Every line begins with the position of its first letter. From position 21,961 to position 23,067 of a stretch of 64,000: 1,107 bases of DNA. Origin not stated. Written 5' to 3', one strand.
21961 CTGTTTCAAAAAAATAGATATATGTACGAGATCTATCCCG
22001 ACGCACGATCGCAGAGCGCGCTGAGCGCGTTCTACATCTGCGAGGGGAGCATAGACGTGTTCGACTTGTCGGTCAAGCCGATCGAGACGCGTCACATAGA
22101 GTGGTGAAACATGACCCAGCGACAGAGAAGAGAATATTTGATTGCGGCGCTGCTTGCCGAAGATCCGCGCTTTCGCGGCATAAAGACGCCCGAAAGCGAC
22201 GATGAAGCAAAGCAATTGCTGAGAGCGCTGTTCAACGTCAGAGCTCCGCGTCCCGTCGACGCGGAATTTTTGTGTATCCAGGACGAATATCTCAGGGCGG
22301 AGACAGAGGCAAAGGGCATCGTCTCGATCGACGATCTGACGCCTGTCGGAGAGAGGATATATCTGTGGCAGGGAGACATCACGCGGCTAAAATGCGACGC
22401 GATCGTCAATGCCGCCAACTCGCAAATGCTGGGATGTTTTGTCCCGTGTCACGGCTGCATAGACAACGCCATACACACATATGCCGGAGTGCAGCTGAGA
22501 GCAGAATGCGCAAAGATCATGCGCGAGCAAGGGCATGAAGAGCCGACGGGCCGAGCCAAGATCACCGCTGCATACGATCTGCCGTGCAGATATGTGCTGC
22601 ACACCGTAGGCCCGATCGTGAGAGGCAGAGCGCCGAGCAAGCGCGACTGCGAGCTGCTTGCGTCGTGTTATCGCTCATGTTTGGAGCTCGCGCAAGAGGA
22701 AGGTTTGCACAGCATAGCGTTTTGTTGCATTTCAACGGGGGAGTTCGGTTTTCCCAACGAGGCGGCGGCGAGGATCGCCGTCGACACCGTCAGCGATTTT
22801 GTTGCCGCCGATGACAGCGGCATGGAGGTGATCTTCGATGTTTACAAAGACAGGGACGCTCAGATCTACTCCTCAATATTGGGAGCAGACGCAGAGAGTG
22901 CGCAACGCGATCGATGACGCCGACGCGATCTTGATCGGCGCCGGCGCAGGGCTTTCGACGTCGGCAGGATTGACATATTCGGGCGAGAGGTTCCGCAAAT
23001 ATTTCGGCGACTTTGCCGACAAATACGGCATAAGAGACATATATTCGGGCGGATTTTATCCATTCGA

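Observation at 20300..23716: Rrf2-gated redox operon ending in a macrodomain plus class-M-like sirtuin pair, without the canonical GcvH-L/LplA2 partners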

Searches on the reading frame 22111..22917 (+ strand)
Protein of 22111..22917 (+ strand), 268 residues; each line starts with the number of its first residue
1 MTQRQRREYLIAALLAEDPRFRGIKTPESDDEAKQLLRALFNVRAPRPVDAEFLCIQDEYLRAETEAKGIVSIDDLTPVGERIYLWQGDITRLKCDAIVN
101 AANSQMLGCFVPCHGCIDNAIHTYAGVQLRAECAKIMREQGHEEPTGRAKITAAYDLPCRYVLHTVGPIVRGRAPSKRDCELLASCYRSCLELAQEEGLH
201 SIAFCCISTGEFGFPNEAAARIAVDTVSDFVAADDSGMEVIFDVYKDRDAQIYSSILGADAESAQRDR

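Call 3: search_protein_families(library=pfam, proteins=[window:22111-22917:+], max_evalue=0.01)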
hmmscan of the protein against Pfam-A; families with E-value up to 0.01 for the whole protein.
window:22111-22917:+ (268 aa): 1 family
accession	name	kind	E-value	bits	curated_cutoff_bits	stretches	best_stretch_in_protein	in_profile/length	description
PF01661.27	Macro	-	1.5e-40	138.2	22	1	99-223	1-118/118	Macro domain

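Call 4: search_protein_families(library=ncbifam, proteins=[window:22111-22917:+], max_evalue=0.01)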
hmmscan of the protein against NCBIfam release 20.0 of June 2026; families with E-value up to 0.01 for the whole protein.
window:22111-22917:+ (268 aa): 11 families
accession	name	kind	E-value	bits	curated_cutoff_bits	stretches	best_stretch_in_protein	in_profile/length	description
NF003163.0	PRK04143.1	equivalog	6e-109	363.5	272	1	2-259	3-262/265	protein-ADP-ribose hydrolase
NF001664.0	PRK00431.1-6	equivalog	1.5e-49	167.7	200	1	83-259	4-171/173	O-acetyl-ADP-ribose deacetylase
NF001660.0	PRK00431.1-1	equivalog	4.6e-45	153.3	271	1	82-260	4-174/177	O-acetyl-ADP-ribose deacetylase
NF001661.0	PRK00431.1-2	equivalog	2.2e-40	138.4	291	1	82-262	2-176/179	O-acetyl-ADP-ribose deacetylase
NF001663.0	PRK00431.1-4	equivalog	1.2e-39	136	285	1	83-260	9-178/180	ADP-ribose-binding protein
NF009880.0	PRK13341.1-1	equivalog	2.9e-25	88.7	891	1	79-233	425-571/599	AAA family ATPase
NF001667.0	PRK00431.2-3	equivalog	8.1e-24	84.2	252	1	82-257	9-173/182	ADP-ribose-binding protein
NF001668.0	PRK00431.2-4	equivalog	4.1e-23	81.8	278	1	80-249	48-204/220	ADP-ribose-binding protein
NF001665.0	PRK00431.2-1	equivalog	2.1e-20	73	315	1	78-256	5-170/177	ADP-ribose-binding protein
NF001662.0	PRK00431.1-3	equivalog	4.8e-19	68.9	215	1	83-257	5-181/185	[protein ADP-ribosylglutamate] hydrolase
NF001666.0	PRK00431.2-2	equivalog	8.1e-10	38.8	246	1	84-232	4-139/164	ADP-ribose-binding protein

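Call 6: search_solved_structures(query=window:22111-22917:+, max_evalue=0.00001, show_alignments=1)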
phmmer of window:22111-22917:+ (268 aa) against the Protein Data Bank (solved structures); distinct sequences matched with E-value up to 0.00001: 52.
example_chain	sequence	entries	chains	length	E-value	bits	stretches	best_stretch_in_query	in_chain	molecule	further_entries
8rsi_A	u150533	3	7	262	3.4e-80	272.4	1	4-257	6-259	O-acetyl-ADP-ribose deacetylase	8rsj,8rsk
5kiv_A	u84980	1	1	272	1.7e-74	253.8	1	4-262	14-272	Protein-ADP-ribose hydrolase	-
8rsl_A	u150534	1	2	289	2.1e-74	253.4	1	4-262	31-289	Protein-ADP-ribose hydrolase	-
8rsm_A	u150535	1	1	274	4e-61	209.9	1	31-257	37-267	Protein-ADP-ribose hydrolase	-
8rsn_A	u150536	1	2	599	2e-43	151.9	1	36-259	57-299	ADP-ribose 1''-phosphate phosphatase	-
4iqy_A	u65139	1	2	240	5.5e-40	140.6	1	79-255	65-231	O-acetyl-ADP-ribose deacetylase MACROD2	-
6y4y_A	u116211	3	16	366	1.1e-39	139.7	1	79-255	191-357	Thioredoxin 1,ADP-ribose glycohydrolase MACROD2 | ADP-ribose glycohydrolase MACROD2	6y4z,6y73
2x47_A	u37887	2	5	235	2e-35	125.7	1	79-257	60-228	MACRO DOMAIN-CONTAINING PROTEIN 1 | ADP-ribose glycohydrolase MACROD1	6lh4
1spv_A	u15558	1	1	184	3.1e-35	125.1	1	81-260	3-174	putative polyprotein/phosphatase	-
5cb3_A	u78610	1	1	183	4e-35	124.7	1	81-258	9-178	O-acetyl-ADP-ribose deacetylase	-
5cms_R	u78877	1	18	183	2e-34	122.4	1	81-258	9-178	O-acetyl-ADP-ribose deacetylase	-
5cb5_R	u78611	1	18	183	6.1e-33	117.5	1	81-258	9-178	O-acetyl-ADP-ribose deacetylase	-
5fud_A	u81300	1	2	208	8.8e-32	113.7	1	85-255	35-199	O-ACETYL-ADP-RIBOSE DEACETYLASE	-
5l9k_A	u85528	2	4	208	8.9e-32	113.7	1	85-255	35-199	MACROD-TYPE MACRODOMAIN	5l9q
5lau_A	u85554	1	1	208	3.1e-31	111.9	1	85-255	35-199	MacroD-type macrodomain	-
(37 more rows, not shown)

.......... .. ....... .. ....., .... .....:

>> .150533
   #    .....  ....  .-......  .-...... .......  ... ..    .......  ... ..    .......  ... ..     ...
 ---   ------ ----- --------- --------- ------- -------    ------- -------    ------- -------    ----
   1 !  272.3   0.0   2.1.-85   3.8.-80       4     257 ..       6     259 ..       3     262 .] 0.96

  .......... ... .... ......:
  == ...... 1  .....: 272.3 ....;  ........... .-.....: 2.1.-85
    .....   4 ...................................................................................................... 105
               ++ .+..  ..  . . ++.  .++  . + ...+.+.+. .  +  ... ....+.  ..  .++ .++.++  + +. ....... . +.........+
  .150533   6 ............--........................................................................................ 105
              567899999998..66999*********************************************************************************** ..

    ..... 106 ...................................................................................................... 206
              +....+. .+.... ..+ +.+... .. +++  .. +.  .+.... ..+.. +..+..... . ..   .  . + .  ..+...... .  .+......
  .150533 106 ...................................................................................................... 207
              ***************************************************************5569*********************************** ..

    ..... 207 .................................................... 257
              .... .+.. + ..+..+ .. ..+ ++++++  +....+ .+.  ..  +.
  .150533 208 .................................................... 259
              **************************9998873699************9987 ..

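Call 59: search_protein_families(library=padloc, proteins=[window:22111-22917:+], max_evalue=0.01)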
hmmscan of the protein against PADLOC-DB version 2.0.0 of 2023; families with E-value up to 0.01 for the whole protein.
window:22111-22917:+ (268 aa): 0 families

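Call 76: search_solved_structures(query=window:22111-22917:+, max_evalue=1e-50, show_alignments=4)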
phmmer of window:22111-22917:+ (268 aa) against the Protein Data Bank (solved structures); distinct sequences matched with E-value up to 1e-50: 4.
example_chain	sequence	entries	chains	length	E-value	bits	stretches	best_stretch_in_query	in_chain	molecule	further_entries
8rsi_A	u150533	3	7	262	3.4e-80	272.4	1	4-257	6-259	O-acetyl-ADP-ribose deacetylase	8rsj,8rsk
5kiv_A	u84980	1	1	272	1.7e-74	253.8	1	4-262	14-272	Protein-ADP-ribose hydrolase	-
8rsl_A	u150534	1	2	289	2.1e-74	253.4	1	4-262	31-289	Protein-ADP-ribose hydrolase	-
8rsm_A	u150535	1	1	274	4e-61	209.9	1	31-257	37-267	Protein-ADP-ribose hydrolase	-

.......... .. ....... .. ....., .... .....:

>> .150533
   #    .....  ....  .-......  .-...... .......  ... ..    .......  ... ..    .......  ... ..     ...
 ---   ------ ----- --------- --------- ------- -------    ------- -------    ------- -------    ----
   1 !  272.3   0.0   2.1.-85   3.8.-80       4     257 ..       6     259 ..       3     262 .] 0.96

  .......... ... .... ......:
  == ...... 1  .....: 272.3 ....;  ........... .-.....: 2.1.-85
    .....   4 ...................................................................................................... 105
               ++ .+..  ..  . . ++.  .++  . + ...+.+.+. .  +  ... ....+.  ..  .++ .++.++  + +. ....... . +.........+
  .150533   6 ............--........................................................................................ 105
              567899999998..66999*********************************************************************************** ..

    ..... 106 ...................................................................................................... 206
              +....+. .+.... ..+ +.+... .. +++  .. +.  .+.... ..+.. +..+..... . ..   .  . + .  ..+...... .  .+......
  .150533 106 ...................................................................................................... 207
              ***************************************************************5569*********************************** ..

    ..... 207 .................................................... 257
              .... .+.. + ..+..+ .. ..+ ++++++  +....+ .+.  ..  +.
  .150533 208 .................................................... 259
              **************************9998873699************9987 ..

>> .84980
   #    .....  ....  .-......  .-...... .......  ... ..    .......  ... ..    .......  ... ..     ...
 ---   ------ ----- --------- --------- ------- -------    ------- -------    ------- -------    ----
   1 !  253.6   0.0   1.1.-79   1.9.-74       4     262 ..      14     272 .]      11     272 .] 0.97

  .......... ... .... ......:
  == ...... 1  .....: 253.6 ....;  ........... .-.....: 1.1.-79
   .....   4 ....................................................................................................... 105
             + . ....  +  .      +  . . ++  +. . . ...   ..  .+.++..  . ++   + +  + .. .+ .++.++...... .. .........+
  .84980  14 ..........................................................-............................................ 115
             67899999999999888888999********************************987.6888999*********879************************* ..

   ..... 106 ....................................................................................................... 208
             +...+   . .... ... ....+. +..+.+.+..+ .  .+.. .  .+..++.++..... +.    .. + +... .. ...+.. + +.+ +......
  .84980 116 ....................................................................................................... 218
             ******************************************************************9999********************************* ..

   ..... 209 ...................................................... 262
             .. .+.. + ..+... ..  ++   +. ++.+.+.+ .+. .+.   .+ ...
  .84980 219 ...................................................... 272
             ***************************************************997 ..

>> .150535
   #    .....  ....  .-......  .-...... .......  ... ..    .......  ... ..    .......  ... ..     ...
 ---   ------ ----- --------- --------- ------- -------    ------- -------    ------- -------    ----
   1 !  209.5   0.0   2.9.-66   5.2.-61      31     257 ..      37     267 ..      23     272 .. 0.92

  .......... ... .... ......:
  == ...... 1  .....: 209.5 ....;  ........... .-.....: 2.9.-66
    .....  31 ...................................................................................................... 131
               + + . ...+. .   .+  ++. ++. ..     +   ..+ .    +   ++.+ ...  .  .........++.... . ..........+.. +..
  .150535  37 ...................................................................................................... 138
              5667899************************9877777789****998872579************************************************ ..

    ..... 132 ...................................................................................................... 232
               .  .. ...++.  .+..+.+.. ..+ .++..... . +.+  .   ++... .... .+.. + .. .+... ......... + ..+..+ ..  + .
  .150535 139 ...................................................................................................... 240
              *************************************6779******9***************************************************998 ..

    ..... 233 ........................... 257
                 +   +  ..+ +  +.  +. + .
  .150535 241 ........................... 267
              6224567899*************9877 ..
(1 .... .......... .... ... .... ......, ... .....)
